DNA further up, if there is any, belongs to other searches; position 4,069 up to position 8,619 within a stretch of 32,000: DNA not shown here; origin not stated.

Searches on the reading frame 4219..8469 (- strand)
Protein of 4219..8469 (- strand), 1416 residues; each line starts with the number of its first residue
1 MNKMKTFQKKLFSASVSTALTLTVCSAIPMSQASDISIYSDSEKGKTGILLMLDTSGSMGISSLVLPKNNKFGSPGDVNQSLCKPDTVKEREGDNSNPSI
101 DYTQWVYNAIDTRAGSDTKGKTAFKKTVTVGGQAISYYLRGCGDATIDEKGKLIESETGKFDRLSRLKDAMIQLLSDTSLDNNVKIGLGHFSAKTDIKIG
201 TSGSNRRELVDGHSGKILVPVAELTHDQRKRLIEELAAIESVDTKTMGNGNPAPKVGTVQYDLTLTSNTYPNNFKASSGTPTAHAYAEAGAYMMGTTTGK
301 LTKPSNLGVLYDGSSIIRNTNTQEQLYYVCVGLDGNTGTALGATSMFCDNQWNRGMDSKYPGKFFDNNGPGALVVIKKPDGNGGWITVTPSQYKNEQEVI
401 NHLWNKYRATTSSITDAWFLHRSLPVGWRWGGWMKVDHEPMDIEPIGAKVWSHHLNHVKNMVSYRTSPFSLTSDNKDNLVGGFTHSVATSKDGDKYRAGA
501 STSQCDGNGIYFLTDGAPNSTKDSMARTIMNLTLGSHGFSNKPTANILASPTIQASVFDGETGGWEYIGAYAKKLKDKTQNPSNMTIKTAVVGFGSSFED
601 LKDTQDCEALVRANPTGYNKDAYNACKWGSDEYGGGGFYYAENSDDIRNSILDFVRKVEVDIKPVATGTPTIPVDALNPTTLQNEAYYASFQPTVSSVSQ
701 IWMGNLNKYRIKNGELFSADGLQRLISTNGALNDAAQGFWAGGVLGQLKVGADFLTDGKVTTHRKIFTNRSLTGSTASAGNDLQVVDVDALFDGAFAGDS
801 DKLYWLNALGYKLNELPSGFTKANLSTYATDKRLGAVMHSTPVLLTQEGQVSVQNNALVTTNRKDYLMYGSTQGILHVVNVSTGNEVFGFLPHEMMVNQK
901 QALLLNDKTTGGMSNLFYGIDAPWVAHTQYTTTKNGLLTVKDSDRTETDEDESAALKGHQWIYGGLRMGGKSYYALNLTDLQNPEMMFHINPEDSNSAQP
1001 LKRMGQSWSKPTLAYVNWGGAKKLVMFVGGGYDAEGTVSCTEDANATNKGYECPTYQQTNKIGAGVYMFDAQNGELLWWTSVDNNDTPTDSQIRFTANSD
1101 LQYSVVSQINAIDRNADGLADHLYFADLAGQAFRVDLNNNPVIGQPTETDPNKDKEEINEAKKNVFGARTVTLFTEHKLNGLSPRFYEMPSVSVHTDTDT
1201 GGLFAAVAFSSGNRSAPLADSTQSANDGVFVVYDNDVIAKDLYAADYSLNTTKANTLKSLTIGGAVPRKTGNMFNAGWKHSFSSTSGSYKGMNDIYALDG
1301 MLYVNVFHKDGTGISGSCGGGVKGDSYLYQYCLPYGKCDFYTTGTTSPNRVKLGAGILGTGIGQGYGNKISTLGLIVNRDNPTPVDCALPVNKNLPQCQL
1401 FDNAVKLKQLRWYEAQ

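Call 61: search_protein_families(library=pfam, proteins=[window:4219-8469:-], max_evalue=0.001)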
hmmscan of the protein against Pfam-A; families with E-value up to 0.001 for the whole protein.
window:4219-8469:- (1416 aa): 1 family
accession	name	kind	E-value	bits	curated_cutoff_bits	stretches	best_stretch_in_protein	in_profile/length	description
PF05567.17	T4P_PilY1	-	3.1e-07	30.1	28.1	0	957-1040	127-217/411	PilY1 beta-propeller domain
